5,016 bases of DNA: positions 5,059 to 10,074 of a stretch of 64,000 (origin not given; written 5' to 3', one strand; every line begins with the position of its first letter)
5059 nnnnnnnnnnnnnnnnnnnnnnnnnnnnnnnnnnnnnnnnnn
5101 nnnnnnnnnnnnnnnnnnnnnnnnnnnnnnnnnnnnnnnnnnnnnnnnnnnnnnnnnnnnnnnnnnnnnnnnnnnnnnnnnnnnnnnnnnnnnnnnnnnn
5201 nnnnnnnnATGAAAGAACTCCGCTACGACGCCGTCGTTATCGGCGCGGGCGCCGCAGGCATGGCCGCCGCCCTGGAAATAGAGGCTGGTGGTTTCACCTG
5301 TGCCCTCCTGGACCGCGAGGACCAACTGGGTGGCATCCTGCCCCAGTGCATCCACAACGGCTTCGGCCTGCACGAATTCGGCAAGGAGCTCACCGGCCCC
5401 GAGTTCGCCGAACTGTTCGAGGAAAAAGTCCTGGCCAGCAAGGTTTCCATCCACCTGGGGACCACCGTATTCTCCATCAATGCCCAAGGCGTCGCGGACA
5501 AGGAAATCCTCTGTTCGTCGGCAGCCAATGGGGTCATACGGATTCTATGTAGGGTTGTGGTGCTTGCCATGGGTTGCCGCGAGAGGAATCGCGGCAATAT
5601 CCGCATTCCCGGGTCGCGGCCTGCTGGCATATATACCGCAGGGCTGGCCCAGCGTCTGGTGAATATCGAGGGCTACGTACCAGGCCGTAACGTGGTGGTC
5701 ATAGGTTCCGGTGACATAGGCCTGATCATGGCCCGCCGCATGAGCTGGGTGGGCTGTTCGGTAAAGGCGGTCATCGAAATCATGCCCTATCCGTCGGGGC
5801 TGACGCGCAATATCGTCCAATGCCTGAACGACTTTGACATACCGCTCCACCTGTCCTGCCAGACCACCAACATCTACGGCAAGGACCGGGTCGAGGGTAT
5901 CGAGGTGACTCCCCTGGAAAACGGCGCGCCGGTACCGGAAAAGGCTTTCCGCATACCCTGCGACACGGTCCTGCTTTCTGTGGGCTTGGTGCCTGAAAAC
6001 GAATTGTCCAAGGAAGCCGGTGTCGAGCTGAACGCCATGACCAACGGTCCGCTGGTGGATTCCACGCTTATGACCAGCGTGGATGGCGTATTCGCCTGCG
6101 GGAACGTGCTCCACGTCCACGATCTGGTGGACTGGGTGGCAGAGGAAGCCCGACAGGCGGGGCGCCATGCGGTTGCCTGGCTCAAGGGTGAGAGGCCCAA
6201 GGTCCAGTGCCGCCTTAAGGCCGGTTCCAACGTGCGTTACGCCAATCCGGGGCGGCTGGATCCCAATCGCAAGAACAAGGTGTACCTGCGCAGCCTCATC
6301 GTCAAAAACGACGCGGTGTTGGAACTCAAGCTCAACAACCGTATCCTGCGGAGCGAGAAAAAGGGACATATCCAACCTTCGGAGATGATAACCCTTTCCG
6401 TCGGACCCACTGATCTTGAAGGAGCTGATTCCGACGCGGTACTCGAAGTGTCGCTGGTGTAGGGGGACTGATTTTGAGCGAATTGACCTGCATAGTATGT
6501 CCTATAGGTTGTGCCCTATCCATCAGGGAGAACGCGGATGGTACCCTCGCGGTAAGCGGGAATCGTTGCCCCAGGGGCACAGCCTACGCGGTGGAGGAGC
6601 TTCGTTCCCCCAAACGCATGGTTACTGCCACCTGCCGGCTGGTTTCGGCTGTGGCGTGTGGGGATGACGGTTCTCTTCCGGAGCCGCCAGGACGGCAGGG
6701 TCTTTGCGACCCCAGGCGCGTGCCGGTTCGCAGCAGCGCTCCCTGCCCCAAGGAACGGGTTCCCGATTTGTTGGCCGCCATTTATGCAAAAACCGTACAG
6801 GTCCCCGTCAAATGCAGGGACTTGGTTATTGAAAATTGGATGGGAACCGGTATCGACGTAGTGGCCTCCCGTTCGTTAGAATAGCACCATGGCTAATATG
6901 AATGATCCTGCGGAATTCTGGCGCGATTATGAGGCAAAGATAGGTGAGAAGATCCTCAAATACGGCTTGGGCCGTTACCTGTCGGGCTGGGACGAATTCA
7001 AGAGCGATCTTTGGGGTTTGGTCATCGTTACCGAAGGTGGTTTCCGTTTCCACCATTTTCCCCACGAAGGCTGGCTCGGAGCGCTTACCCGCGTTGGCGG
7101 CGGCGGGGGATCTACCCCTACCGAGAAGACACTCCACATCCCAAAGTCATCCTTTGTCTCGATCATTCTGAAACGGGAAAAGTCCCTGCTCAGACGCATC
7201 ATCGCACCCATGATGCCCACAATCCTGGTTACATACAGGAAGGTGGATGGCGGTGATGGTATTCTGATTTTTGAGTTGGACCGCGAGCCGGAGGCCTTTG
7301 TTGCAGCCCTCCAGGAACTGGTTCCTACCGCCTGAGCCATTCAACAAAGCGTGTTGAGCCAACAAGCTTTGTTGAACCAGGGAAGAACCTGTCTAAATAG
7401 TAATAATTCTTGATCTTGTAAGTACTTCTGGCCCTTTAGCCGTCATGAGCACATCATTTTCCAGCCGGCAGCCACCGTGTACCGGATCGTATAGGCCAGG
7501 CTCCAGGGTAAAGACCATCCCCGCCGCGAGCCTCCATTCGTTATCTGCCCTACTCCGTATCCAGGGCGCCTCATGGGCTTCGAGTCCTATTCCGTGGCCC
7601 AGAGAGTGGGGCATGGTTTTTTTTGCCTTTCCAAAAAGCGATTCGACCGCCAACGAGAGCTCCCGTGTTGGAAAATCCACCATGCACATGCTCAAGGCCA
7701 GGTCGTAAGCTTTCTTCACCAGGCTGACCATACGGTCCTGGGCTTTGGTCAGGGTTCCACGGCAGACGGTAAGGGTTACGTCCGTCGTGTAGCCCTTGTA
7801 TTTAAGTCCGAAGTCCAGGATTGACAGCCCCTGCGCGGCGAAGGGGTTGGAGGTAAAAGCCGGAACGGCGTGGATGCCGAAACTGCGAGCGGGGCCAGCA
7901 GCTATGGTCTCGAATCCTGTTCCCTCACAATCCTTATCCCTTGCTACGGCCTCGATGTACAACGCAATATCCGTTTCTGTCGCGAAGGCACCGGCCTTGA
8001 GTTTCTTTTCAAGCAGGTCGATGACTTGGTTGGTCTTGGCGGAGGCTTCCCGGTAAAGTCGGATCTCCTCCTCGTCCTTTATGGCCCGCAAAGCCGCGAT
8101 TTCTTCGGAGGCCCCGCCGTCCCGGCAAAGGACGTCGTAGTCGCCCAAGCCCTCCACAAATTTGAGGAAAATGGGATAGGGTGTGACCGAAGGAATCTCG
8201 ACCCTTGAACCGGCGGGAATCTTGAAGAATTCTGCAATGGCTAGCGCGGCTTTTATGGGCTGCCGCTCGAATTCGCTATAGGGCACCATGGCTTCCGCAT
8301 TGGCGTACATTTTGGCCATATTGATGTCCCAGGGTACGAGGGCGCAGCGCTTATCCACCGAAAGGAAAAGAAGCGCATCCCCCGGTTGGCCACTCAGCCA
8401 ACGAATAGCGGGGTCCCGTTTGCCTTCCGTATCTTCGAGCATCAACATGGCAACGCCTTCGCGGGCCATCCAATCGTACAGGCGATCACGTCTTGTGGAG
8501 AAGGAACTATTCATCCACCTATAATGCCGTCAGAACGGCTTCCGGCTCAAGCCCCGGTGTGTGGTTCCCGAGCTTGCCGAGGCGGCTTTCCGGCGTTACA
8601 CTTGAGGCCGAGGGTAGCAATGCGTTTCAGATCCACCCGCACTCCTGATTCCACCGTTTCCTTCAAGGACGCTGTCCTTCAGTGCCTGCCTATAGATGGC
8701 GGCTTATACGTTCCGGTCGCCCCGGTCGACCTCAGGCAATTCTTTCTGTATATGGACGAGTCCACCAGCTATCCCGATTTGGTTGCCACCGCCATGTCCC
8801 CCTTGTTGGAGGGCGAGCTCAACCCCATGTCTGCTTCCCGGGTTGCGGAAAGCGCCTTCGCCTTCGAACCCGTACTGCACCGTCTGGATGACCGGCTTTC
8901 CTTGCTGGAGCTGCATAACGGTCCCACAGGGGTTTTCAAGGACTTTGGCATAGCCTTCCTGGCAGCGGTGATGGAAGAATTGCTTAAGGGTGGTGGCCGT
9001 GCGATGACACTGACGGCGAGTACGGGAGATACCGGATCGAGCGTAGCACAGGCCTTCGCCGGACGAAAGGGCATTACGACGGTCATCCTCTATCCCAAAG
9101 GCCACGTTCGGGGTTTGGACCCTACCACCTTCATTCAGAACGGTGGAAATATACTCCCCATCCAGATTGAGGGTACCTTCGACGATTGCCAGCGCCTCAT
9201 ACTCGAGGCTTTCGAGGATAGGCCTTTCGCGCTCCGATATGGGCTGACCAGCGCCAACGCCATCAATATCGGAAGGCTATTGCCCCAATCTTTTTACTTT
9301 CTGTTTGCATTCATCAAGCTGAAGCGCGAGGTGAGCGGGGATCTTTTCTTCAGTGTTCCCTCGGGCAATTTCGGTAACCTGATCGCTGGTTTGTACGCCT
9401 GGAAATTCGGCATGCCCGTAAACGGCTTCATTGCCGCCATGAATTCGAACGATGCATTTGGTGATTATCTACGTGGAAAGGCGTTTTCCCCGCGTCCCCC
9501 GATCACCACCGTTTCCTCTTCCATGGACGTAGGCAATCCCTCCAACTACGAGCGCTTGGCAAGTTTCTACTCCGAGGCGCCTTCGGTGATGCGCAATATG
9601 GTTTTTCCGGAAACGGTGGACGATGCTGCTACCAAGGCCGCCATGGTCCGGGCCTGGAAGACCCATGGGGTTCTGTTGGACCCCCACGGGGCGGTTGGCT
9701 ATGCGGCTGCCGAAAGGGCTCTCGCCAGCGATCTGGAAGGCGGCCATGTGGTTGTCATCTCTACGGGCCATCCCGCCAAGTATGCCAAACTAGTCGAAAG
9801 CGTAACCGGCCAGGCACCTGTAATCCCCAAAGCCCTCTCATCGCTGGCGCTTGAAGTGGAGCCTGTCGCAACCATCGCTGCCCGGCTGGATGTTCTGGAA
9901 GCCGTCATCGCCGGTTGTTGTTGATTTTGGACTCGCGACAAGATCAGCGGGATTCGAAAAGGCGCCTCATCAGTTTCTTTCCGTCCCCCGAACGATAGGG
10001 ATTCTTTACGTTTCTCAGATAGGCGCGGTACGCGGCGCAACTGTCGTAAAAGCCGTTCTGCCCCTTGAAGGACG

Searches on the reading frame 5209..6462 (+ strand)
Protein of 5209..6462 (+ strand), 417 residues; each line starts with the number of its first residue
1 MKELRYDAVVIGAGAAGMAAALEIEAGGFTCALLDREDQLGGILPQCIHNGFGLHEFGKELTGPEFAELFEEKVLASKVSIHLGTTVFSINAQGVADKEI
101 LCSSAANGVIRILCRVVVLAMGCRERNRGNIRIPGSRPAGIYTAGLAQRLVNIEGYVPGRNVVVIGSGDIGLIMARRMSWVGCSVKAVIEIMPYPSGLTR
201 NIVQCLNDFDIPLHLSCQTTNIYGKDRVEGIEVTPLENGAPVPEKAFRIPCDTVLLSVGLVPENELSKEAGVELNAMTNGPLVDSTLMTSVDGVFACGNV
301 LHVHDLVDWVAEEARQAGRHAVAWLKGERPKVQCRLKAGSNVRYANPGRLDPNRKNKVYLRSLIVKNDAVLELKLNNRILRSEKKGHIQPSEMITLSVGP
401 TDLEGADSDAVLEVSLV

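Call 21: search_protein_families(library=pfam, proteins=[window:5209-6462:+], max_evalue=0.00001)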
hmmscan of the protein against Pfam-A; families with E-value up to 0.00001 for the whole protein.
window:5209-6462:+ (417 aa): 6 families
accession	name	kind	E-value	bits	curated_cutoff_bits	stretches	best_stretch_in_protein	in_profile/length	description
PF07992.20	Pyr_redox_2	-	2e-30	106.7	26.1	1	6-308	1-278/291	Pyridine nucleotide-disulphide oxidoreductase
PF00070.33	Pyr_redox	-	3.2e-10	40.8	22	0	161-234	1-80/82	Pyridine nucleotide-disulphide oxidoreductase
PF13450.12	NAD_binding_8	-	6.6e-08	33.2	21.9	0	10-44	1-35/68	NAD(P)-binding Rossmann-like domain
PF00890.30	FAD_binding_2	-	1.2e-07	31.7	20.4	1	7-42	1-36/414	FAD binding domain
PF03486.20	HI0933_like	-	1.6e-07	31.5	50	0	7-41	2-36/244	HI0933-like protein Rossmann domain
PF13738.12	Pyr_redox_3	-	1.6e-06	28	30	0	60-298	77-305/305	Pyridine nucleotide-disulphide oxidoreductase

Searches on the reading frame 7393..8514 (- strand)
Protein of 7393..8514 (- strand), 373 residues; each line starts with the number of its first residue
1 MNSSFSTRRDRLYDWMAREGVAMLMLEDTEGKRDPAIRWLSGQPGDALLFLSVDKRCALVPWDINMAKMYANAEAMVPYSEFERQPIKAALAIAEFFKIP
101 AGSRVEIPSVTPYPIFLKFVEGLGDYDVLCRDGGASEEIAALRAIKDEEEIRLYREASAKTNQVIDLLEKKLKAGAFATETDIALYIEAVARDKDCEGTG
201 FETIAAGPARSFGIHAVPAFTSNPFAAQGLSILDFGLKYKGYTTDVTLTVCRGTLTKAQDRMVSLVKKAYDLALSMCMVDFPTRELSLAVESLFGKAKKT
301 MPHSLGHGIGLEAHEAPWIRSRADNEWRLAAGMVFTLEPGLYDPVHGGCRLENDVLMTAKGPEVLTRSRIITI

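Call 21: search_protein_families(library=pfam, proteins=[window:7393-8514:-], max_evalue=0.00001)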
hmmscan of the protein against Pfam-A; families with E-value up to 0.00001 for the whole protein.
window:7393-8514:- (373 aa): 1 family
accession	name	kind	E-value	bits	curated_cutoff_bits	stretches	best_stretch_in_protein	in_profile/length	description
PF00557.29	Peptidase_M24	-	1.8e-41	142.7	23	1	153-359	2-208/208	Metallopeptidase family M24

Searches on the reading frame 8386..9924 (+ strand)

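Call 21: search_protein_families(library=pfam, proteins=[window:8386-9924:+], max_evalue=0.00001)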
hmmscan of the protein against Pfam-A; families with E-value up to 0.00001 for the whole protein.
window:8386-9924:+ (512 aa): 3 families
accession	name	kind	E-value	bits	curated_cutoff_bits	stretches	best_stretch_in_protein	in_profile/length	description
PF00291.31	PALP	-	4.3e-21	76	35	1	174-461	28-295/295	Pyridoxal-phosphate dependent enzyme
PF14821.11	Thr_synth_N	-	6.7e-09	36.2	25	1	80-154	1-75/79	Threonine synthase N terminus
PF24857.1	THR4_C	-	8.9e-06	26.2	27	0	436-498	2-72/85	Threonine synthase, C-terminal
